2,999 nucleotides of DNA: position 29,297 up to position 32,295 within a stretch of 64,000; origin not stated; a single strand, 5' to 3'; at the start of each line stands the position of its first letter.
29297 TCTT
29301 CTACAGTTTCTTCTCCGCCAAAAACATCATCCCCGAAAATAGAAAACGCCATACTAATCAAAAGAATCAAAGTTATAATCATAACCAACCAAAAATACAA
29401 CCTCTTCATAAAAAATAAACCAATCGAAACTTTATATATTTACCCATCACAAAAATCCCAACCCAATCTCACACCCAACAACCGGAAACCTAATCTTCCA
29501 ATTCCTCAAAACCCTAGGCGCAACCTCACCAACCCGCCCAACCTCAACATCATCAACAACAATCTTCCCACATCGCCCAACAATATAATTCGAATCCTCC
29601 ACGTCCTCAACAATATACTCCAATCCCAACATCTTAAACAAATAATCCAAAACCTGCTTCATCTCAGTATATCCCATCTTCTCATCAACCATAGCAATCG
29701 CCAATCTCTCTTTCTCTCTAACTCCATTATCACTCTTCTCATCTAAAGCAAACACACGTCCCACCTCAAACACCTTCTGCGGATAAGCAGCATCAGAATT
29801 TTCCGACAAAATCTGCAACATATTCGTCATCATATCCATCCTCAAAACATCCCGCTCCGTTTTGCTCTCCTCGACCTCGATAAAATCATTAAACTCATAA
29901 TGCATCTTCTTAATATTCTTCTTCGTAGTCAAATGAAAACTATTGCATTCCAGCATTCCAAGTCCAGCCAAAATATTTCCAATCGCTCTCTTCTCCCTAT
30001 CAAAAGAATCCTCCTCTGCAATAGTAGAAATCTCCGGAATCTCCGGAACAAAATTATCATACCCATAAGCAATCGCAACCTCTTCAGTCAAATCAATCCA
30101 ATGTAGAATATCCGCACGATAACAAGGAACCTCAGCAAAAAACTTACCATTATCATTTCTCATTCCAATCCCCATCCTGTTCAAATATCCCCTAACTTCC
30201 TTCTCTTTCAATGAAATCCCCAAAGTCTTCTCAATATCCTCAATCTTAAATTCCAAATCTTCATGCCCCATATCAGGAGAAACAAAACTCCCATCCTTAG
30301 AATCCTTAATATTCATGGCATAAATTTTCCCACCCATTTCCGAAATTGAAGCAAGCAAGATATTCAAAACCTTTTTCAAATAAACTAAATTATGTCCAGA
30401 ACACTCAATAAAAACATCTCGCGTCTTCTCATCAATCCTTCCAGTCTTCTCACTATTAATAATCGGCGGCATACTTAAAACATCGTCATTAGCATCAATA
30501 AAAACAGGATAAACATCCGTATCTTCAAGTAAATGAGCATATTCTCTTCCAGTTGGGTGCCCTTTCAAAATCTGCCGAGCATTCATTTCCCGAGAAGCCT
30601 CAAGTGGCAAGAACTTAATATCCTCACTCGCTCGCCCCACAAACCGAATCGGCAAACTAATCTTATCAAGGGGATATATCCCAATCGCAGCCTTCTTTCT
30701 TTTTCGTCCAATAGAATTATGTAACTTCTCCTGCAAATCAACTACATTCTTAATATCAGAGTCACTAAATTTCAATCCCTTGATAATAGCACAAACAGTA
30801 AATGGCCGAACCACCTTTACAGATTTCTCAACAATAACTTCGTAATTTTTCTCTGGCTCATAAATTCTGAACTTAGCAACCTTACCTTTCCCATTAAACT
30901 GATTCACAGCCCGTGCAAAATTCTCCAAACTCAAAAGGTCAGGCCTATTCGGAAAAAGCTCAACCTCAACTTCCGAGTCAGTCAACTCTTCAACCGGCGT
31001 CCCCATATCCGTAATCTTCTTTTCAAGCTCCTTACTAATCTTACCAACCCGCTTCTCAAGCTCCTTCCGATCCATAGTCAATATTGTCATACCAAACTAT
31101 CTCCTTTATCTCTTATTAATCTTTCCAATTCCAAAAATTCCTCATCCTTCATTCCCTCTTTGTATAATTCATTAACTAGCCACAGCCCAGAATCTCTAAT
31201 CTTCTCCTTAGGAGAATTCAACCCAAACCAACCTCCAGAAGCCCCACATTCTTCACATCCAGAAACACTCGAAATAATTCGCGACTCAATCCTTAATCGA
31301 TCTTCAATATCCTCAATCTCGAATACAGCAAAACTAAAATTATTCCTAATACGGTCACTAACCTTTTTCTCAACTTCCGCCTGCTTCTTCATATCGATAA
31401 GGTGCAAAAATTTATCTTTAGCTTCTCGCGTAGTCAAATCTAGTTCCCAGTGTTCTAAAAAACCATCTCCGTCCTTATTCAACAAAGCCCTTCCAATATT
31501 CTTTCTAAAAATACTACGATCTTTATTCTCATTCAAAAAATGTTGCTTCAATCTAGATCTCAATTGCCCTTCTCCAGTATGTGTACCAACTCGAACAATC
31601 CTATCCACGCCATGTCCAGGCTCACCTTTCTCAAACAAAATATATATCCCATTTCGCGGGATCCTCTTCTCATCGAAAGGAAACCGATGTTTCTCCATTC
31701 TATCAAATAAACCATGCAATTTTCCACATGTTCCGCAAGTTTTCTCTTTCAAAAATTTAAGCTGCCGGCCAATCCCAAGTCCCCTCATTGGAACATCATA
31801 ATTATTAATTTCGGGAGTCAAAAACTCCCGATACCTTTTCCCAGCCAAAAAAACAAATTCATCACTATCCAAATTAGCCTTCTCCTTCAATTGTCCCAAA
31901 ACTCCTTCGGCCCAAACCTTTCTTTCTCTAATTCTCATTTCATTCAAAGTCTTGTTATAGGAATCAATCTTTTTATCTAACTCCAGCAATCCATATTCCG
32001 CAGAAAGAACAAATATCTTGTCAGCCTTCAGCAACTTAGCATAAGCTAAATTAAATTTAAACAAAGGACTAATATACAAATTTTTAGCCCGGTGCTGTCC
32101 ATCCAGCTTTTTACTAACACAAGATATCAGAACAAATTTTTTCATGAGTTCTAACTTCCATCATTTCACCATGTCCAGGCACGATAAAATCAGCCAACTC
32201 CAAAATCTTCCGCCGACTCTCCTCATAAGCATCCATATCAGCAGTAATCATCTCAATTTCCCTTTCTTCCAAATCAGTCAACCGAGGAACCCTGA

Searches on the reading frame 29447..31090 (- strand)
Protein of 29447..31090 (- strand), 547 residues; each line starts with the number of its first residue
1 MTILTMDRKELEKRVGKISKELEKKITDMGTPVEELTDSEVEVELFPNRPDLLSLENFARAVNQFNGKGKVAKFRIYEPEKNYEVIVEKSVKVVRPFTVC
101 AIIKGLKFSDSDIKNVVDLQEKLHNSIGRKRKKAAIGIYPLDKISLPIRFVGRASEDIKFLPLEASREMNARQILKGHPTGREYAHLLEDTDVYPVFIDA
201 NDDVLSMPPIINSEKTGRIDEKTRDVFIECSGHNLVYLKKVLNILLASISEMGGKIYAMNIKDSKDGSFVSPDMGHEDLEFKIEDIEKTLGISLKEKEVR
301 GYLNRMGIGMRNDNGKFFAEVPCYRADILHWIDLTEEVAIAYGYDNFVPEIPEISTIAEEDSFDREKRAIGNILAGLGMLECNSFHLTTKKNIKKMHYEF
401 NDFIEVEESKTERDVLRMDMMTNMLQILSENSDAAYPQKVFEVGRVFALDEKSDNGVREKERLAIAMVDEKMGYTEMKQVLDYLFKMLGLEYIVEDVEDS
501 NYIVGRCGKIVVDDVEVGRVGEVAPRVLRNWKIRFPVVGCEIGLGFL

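Call 8: search_protein_families(library=pfam, proteins=[window:29447-31090:-], max_evalue=0.01)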
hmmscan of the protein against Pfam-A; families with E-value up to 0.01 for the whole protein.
window:29447-31090:- (547 aa): 4 families
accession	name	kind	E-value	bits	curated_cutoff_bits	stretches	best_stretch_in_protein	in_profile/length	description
PF17759.6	tRNA_synthFbeta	-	4e-35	121.7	22.4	1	351-543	5-213/214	Phenylalanyl tRNA synthetase beta chain CLM domain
PF03484.21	B5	-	7.8e-21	74.5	28.6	1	280-344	2-67/67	tRNA synthetase B5 domain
PF03483.22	B3_4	-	2.7e-09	37.3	29.3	1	113-234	35-128/174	B3/4 domain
PF01409.25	tRNA-synt_2d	-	3.3e-05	23.9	19.8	1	393-545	61-218/246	tRNA synthetases class II core domain (F)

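Call 9: find_related_loci(query=window:29447-31090:-, collection=genome_contigs, flank=8000)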
Query window:29447-31090:- (547 aa) in genome_contigs; peptide patterns used: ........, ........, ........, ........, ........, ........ (x = any residue, [..] = any of these).
132 stretches matched a pattern; 16 encode a relative of the query (tblastn E <= 1e-3); 16 distinct loci.
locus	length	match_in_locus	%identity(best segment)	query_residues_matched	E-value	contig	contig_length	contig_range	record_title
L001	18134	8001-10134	74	1-544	0e+0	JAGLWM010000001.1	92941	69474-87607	MAG: Candidatus Pacearchaeota archaeon isolate RS_12_23 ZL285.bin.23.fa_1, whole genome shotgun sequence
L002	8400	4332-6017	70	1-547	0e+0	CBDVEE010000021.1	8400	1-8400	MAG TPA_asm: uncultured archaeon isolate SRR22302353_concoct_106 genome assembly, contig: ERZ25073599.4663, whole genome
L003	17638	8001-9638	69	1-544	0e+0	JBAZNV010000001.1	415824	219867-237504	MAG: Candidatus Pacearchaeota archaeon isolate SO_2017_LW4_79 scaffold_53_c1_LW137-91_2017, whole genome shotgun sequenc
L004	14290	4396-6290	67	1-546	0e+0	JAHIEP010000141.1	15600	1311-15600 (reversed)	MAG: Nanoarchaeota archaeon isolate KR11_0.1_MetaG.mb.26 KR11_0.1_MetaG.mb.26_k141_1140555, whole genome shotgun sequenc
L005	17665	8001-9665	75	1-547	0e+0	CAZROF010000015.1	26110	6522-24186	MAG TPA_asm: Candidatus Woesearchaeota archaeon isolate SRP128015_co1_17 genome assembly, contig: NODE_2265_length_26110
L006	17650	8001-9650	64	1-547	0e+0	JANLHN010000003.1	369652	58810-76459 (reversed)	MAG: Nanoarchaeota archaeon isolate P6-18 k99_20654, whole genome shotgun sequence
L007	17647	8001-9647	64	1-547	0e+0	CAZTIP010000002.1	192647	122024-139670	MAG TPA_asm: Candidatus Woesearchaeota archaeon isolate SRP167671_co2_23 genome assembly, contig: NODE_52_length_192647_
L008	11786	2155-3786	65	1-542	0e+0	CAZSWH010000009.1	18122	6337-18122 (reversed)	MAG TPA_asm: Candidatus Woesearchaeota archaeon isolate binchicken_co196_462 genome assembly, contig: NODE_3867_length_1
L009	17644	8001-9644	58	1-547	0e+0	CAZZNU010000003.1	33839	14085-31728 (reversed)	MAG TPA_asm: Candidatus Woesearchaeota archaeon isolate binchicken_co157_843 genome assembly, contig: NODE_2566_length_3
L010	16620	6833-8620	67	1-547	0e+0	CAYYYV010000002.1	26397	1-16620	MAG TPA_asm: Candidatus Woesearchaeota archaeon isolate binchicken_co51_34 genome assembly, contig: NODE_406_length_2639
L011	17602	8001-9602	47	1-544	9e-170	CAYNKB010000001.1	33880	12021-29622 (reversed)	MAG TPA_asm: Candidatus Woesearchaeota archaeon isolate SRP050083_co1_132 genome assembly, contig: NODE_433_length_33880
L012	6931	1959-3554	46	1-538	9e-156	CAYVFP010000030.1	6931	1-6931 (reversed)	MAG TPA_asm: Candidatus Woesearchaeota archaeon isolate SRP252850_co1_307 genome assembly, contig: NODE_20698_length_693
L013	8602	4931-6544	47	1-545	6e-153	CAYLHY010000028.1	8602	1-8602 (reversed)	MAG TPA_asm: Candidatus Woesearchaeota archaeon isolate binchicken_co19_580 genome assembly, contig: NODE_14317_length_8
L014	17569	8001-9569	32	22-544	1e-86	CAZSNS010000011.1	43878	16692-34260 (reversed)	MAG TPA_asm: Candidatus Hadarchaeota archaeon isolate ERP127260_co1_20 genome assembly, contig: NODE_228_length_43878_co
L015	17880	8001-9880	77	1-544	0e+0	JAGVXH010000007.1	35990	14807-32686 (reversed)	Candidatus Pacearchaeota archaeon isolate RIFOXYB2_FULL_43_25 rifoxyb2_full_scaffold_415, whole genome shotgun sequence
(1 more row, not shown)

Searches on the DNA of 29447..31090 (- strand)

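Call 11: search_rna_families(sources=[L001, L002, L003, L004, L005, L006, L007, L015], threshold=gathering)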
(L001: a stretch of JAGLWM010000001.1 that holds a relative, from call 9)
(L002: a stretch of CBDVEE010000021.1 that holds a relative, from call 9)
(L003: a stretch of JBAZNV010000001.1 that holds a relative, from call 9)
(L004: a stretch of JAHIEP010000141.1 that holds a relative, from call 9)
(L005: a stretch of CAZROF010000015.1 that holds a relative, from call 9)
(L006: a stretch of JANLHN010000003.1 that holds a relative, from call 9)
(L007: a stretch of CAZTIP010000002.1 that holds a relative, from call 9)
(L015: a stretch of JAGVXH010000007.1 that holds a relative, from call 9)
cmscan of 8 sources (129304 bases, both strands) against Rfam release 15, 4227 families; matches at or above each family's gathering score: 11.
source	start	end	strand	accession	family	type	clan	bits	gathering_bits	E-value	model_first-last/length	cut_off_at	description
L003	5143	5269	-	RF03019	RT-16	Gene; sRNA;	-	71.4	50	9.3e-09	1-158/158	no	RT-16 RNA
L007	10189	10261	+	RF00005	tRNA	Gene; tRNA;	CL00001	67.1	29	4e-12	1-71/71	no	tRNA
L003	10628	10700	+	RF00005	tRNA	Gene; tRNA;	CL00001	66.3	29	6.6e-12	1-71/71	no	tRNA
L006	10619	10691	+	RF00005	tRNA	Gene; tRNA;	CL00001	64.3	29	2.4e-11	1-71/71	no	tRNA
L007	980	1050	+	RF00005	tRNA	Gene; tRNA;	CL00001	63.7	29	3.3e-11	1-71/71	no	tRNA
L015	11616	11688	+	RF00005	tRNA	Gene; tRNA;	CL00001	63.6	29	3.7e-11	1-71/71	no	tRNA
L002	7207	7279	+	RF00005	tRNA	Gene; tRNA;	CL00001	63.3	29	4.4e-11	1-71/71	no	tRNA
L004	7454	7526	-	RF00005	tRNA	Gene; tRNA;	CL00001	62.6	29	7e-11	1-71/71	no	tRNA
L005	10958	11032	-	RF00005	tRNA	Gene; tRNA;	CL00001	54.4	29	1.3e-08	1-71/71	no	tRNA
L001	12678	12763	-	RF00005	tRNA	Gene; tRNA;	CL00001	53.7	29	1.9e-08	1-71/71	no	tRNA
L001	15102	15220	+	RF00005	tRNA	Gene; tRNA;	CL00001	43.3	29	1.4e-05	1-71/71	no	tRNA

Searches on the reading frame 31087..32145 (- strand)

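Call 8: search_protein_families(library=pfam, proteins=[window:31087-32145:-], max_evalue=0.01)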
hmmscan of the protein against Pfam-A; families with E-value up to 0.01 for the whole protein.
window:31087-32145:- (352 aa): 2 families
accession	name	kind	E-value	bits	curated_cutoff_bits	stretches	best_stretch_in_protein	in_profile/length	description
PF21818.3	DUF6884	-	2.2e-42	144.9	30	1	5-134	2-135/135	Family of unknown function (DUF6884)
PF01986.22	DUF123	-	0.0055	17.6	25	0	185-269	10-75/95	Domain of unknown function DUF123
